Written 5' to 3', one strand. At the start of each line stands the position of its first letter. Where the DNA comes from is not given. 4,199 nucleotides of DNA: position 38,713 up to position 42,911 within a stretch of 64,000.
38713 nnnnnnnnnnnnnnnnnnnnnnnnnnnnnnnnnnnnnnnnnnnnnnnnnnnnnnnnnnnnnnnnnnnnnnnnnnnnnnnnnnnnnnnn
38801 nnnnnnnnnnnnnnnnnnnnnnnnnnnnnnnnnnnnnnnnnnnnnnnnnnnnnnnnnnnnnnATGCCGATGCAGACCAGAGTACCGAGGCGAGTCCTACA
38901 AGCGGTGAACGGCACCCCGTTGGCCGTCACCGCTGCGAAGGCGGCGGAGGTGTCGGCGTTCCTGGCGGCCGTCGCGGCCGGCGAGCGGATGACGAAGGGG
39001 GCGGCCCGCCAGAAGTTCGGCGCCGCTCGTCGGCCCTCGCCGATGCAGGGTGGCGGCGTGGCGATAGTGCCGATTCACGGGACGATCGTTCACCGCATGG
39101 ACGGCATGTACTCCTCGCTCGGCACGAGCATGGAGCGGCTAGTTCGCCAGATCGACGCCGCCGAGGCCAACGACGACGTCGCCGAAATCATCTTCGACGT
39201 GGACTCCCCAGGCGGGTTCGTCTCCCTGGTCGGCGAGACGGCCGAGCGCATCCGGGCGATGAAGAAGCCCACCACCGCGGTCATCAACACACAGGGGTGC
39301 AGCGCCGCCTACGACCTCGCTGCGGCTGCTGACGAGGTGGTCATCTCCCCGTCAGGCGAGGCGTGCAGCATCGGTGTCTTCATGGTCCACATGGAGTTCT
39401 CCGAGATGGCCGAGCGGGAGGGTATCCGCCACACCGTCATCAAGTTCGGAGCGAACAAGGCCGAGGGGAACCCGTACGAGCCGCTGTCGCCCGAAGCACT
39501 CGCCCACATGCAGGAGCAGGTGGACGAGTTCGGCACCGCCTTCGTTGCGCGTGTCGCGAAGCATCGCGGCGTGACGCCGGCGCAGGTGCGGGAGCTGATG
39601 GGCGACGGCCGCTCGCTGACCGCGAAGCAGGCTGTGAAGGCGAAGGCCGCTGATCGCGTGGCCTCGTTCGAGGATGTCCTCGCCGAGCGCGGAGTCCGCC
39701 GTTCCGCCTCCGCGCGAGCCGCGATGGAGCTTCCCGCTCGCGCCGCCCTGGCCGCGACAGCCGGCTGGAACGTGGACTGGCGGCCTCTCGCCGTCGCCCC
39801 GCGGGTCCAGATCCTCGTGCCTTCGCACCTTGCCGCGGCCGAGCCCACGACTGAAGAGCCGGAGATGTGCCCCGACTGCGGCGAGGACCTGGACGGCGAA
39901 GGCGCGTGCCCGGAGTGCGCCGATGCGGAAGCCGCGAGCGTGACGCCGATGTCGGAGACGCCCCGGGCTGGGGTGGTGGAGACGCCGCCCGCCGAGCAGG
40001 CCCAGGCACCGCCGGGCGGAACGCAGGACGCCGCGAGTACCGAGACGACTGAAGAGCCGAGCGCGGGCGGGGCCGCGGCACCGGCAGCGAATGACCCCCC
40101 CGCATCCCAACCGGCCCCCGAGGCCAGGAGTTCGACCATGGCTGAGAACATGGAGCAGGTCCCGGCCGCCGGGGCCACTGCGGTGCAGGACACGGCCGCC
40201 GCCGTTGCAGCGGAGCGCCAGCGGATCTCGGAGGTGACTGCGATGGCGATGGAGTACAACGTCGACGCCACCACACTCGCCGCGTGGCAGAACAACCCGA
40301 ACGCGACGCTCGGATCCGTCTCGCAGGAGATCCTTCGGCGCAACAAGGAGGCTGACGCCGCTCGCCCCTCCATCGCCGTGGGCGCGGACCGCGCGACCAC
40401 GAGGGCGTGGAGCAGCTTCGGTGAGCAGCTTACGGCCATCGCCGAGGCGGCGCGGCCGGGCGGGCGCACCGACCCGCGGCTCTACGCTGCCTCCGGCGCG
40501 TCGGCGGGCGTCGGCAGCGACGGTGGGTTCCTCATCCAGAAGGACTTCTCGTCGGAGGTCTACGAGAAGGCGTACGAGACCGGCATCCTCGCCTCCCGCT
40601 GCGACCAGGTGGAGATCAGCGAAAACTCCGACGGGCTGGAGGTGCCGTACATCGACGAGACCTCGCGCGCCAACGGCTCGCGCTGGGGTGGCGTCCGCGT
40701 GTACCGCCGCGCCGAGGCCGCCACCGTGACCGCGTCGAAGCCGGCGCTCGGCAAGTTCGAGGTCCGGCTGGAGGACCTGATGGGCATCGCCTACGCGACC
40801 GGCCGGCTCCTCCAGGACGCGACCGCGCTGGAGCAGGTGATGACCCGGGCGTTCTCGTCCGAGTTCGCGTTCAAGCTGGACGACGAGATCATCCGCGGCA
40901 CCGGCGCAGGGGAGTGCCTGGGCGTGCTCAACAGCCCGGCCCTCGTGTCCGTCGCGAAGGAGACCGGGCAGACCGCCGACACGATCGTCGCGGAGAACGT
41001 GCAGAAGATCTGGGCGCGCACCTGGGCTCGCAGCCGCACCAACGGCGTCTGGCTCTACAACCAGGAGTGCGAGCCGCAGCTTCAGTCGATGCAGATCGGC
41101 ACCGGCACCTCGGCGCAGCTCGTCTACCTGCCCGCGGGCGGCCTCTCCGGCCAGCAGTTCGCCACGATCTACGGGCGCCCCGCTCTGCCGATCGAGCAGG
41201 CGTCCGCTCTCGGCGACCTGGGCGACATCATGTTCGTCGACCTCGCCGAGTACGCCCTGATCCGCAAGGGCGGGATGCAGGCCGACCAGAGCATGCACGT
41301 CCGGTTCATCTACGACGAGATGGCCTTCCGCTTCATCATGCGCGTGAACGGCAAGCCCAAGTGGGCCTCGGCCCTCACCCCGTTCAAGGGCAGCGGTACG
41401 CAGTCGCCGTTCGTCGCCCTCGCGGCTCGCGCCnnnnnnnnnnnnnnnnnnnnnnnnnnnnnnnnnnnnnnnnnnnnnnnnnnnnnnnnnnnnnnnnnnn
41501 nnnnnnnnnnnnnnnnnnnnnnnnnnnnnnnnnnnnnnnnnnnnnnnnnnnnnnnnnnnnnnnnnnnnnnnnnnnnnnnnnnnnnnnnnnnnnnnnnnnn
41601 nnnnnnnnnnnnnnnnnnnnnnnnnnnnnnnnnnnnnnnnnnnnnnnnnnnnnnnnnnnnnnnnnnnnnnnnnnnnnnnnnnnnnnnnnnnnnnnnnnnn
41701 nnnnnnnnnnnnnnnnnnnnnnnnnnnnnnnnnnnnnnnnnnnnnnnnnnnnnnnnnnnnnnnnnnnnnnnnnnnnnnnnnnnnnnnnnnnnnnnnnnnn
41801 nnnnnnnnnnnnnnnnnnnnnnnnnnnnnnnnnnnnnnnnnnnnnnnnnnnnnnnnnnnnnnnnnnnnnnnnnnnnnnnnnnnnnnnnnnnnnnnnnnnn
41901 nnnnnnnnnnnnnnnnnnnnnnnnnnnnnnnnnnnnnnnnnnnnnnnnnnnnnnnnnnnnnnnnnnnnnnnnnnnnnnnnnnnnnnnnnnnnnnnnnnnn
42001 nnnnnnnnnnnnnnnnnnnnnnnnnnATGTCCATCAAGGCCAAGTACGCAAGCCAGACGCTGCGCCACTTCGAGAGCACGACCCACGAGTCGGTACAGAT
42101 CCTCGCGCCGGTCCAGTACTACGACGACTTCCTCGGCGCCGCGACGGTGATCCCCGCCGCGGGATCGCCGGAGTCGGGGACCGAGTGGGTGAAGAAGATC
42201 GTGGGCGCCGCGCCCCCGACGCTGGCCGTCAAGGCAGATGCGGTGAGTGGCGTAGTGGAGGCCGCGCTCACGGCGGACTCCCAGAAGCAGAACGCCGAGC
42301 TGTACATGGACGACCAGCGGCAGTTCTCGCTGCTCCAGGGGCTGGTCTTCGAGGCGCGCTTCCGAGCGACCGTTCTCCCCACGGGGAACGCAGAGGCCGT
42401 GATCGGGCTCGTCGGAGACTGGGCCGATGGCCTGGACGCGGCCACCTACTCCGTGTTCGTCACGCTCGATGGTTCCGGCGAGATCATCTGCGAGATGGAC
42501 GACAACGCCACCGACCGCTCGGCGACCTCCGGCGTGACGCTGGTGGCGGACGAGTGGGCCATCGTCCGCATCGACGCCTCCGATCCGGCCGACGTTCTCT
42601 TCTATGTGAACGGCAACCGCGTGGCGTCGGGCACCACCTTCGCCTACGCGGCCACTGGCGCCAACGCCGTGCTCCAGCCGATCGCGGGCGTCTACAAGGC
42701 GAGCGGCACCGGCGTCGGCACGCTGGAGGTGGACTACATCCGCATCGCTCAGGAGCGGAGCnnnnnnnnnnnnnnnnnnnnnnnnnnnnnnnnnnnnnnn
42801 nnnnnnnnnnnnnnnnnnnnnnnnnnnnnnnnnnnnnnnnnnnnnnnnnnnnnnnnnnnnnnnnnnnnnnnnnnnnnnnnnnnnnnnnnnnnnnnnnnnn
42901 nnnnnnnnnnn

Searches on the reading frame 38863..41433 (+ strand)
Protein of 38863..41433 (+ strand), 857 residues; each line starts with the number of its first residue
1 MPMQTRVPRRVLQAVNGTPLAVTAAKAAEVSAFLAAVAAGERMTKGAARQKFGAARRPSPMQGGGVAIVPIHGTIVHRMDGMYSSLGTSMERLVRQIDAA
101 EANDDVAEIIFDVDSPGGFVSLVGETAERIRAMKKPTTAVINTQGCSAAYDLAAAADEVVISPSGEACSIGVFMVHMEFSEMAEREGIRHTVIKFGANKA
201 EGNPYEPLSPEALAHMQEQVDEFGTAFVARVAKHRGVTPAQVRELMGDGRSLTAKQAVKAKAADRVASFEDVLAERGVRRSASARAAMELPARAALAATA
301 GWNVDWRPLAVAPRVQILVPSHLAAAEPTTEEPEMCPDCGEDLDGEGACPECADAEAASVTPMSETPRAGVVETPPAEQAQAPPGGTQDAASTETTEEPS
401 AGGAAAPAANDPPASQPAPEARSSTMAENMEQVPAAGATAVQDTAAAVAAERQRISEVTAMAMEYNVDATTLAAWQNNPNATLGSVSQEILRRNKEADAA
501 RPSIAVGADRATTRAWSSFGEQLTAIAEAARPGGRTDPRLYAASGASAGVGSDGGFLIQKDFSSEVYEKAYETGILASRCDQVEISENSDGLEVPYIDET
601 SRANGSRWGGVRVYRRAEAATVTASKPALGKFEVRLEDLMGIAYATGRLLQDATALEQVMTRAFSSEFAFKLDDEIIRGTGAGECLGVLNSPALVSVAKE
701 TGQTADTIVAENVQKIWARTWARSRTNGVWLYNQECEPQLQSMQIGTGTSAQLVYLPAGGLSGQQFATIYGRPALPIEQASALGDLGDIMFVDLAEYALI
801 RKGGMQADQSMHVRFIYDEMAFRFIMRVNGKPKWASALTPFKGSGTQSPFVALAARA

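Call 19: search_protein_families(library=phrogs, proteins=[window:38863-41433:+], max_evalue=0.001)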
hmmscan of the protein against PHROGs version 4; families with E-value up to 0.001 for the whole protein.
window:38863-41433:+ (857 aa): 5 families
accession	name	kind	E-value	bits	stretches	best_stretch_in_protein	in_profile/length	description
phrog_53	-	head and packaging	8.5e-75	254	1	9-465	9-461/583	head maturation protease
phrog_33023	-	unknown function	1.1e-26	94.7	1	64-392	66-398/507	-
phrog_10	-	head and packaging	4.1e-23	83.2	1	453-839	297-631/752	major head protein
phrog_4759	-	unknown function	2.1e-14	54.7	1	65-185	81-204/209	-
phrog_94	-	head and packaging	2.9e-05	24.7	1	23-164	41-175/622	head maturation protease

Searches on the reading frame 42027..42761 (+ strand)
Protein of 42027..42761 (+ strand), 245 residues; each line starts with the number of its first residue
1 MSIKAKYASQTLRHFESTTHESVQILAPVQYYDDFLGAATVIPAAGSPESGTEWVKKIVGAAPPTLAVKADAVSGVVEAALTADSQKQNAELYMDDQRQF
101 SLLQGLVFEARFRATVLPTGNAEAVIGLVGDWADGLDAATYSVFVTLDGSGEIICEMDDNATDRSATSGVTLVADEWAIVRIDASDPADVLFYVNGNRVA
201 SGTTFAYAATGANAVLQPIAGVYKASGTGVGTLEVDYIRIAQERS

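Call 19: search_protein_families(library=phrogs, proteins=[window:42027-42761:+], max_evalue=0.001)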
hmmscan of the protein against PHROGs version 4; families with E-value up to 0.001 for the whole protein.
window:42027-42761:+ (245 aa): 1 family
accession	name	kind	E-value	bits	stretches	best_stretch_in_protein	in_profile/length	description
phrog_3545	-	unknown function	8e-05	21.9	1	93-242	805-961/1115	-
